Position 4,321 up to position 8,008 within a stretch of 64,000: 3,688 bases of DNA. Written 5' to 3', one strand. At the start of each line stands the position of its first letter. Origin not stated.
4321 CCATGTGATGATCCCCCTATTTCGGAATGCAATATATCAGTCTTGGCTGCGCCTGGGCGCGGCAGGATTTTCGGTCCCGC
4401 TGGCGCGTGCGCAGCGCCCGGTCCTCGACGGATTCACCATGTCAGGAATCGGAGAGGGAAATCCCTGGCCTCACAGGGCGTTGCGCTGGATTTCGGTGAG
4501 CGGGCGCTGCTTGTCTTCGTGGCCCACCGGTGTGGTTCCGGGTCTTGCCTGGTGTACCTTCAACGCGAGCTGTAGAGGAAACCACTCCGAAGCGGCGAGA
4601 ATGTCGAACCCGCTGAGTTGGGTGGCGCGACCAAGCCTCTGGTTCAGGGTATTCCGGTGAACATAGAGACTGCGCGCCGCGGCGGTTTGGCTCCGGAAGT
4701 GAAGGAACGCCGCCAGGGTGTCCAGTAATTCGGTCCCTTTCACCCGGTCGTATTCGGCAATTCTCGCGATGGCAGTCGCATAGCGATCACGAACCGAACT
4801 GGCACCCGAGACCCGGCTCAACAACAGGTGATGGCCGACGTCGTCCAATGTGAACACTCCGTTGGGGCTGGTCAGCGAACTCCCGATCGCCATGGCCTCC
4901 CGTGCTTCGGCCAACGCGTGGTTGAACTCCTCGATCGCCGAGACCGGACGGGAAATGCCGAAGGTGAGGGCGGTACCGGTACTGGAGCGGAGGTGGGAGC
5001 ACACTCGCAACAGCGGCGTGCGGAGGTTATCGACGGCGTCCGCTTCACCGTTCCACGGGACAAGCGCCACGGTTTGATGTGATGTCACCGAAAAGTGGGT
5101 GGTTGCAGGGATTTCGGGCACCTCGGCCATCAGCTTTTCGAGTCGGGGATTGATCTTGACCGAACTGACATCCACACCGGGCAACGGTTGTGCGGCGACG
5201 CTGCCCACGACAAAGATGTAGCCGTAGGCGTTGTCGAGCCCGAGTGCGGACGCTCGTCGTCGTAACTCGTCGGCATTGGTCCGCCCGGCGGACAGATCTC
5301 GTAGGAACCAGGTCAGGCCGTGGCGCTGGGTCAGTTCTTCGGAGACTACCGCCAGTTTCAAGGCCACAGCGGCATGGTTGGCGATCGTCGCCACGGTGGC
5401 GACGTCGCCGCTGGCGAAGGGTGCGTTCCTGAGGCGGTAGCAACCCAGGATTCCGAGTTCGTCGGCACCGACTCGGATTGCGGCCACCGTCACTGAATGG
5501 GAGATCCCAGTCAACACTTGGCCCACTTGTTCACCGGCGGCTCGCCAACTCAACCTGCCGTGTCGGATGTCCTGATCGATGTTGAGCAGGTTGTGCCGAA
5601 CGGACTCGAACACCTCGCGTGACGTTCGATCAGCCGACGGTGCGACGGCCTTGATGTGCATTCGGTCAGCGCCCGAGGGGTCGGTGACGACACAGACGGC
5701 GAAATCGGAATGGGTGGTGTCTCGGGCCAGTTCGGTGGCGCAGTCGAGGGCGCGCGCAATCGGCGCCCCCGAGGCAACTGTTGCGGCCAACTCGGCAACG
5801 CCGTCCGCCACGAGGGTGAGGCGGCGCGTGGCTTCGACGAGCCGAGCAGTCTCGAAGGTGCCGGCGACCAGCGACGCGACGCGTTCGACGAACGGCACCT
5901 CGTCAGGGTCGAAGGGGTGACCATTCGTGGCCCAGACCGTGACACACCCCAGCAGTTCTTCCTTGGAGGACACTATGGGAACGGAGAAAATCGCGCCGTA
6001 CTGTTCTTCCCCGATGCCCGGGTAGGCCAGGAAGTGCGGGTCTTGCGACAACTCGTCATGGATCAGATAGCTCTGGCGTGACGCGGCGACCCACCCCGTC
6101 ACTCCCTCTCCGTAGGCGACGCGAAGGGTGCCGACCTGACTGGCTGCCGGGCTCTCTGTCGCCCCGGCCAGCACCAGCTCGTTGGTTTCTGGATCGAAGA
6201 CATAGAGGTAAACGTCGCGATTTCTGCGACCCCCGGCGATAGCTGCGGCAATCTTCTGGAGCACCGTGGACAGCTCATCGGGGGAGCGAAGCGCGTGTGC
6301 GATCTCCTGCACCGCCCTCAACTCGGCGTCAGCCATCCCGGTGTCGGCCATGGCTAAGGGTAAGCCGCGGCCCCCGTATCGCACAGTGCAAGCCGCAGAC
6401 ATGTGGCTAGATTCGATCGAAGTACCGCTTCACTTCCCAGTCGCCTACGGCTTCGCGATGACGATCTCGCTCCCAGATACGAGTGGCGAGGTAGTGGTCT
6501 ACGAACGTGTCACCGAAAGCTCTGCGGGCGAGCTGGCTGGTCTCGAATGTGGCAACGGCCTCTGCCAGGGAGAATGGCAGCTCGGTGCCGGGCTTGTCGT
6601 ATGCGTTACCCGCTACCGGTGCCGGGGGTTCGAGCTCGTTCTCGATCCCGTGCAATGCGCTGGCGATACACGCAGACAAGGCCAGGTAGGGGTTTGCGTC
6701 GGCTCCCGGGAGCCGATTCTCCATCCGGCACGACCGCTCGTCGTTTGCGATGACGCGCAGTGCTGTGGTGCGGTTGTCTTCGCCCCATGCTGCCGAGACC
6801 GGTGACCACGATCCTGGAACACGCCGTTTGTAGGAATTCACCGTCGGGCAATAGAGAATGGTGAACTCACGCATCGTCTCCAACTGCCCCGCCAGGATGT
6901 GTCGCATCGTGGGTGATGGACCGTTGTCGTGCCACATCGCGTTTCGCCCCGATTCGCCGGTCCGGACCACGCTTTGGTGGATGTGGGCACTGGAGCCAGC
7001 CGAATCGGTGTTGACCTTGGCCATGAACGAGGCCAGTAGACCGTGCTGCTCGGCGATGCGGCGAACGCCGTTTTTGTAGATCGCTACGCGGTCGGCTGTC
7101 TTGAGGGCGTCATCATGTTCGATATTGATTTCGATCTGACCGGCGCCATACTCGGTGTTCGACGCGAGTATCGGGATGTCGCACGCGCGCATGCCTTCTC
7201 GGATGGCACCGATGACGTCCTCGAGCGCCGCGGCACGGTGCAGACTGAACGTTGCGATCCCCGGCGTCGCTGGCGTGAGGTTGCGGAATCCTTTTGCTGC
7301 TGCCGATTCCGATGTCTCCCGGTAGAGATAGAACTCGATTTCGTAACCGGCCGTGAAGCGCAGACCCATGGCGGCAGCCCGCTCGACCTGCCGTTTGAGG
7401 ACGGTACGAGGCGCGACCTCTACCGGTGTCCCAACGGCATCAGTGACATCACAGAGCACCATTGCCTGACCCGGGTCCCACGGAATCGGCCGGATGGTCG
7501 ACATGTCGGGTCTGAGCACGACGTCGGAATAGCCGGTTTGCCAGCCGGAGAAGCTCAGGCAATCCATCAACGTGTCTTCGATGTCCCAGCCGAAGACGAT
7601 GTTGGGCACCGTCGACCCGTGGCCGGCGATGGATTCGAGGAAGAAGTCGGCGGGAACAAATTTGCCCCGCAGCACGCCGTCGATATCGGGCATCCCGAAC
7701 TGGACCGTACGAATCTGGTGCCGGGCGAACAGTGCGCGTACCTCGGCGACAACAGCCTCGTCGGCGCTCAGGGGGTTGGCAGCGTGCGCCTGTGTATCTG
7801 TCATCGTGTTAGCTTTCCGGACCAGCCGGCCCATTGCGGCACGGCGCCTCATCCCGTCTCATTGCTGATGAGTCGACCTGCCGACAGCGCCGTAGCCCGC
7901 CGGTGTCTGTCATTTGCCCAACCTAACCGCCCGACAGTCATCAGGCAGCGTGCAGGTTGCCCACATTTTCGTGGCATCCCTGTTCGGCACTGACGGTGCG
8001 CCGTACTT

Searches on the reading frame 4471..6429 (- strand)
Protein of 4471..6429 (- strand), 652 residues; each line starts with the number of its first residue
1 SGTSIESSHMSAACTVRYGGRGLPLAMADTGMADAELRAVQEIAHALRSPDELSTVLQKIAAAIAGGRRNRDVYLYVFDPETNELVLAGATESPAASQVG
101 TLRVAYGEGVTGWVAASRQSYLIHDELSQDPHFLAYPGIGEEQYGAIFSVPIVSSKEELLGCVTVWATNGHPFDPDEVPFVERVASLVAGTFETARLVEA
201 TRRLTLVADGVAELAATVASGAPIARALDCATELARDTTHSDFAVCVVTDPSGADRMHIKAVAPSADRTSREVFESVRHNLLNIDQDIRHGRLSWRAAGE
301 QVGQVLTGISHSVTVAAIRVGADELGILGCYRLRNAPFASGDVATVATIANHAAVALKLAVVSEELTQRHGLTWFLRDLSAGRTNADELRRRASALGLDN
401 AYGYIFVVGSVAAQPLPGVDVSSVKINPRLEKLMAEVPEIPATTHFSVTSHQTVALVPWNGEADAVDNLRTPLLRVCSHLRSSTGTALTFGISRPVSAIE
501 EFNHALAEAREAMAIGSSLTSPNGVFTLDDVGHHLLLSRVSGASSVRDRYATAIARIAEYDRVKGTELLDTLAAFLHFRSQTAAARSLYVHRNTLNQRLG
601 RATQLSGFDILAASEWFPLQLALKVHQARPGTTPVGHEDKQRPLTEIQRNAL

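Call 38: search_protein_families(library=pfam, proteins=[window:4471-6429:-], max_evalue=0.001)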
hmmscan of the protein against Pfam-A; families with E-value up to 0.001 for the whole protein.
window:4471-6429:- (652 aa): 5 families
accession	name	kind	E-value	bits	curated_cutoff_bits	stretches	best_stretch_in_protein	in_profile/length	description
PF13185.12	GAF_2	-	8.3e-20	71.8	28.6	1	54-189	5-132/136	GAF domain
PF01590.32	GAF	-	3.1e-18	67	22.4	2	53-189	2-130/133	GAF domain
PF13556.12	HTH_30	-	8.7e-16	57.9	27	1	568-625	1-59/59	PucR C-terminal helix-turn-helix domain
PF17853.6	GGDEF_2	-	2.8e-12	47.3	24.5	1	382-514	2-115/116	GGDEF-like domain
PF13492.12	GAF_3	-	2.7e-07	31.5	27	0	72-190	21-125/129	GAF domain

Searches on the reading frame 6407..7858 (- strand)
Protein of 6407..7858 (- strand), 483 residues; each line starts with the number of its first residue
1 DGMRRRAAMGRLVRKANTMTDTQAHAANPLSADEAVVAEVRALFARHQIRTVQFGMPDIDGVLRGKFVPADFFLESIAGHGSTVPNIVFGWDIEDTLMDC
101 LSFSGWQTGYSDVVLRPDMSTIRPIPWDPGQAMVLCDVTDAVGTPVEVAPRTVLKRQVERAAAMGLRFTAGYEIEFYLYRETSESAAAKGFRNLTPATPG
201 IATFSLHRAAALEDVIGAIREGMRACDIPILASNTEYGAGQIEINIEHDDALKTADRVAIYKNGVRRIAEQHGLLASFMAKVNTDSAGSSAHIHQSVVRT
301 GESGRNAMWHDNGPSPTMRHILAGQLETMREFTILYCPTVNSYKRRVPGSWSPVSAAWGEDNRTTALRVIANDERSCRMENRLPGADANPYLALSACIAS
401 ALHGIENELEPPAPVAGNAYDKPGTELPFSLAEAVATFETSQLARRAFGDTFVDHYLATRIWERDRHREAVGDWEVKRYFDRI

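Call 38: search_protein_families(library=pfam, proteins=[window:6407-7858:-], max_evalue=0.001)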
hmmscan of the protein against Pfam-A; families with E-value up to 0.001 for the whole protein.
window:6407-7858:- (483 aa): 2 families
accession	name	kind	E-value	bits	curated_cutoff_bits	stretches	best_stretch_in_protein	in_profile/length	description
PF00120.29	Gln-synt_C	-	4.1e-99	332.3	24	1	148-479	2-344/344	Glutamine synthetase, catalytic domain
PF03951.24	Gln-synt_N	-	3.8e-06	26.9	33.4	1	95-140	34-81/82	Glutamine synthetase, beta-Grasp domain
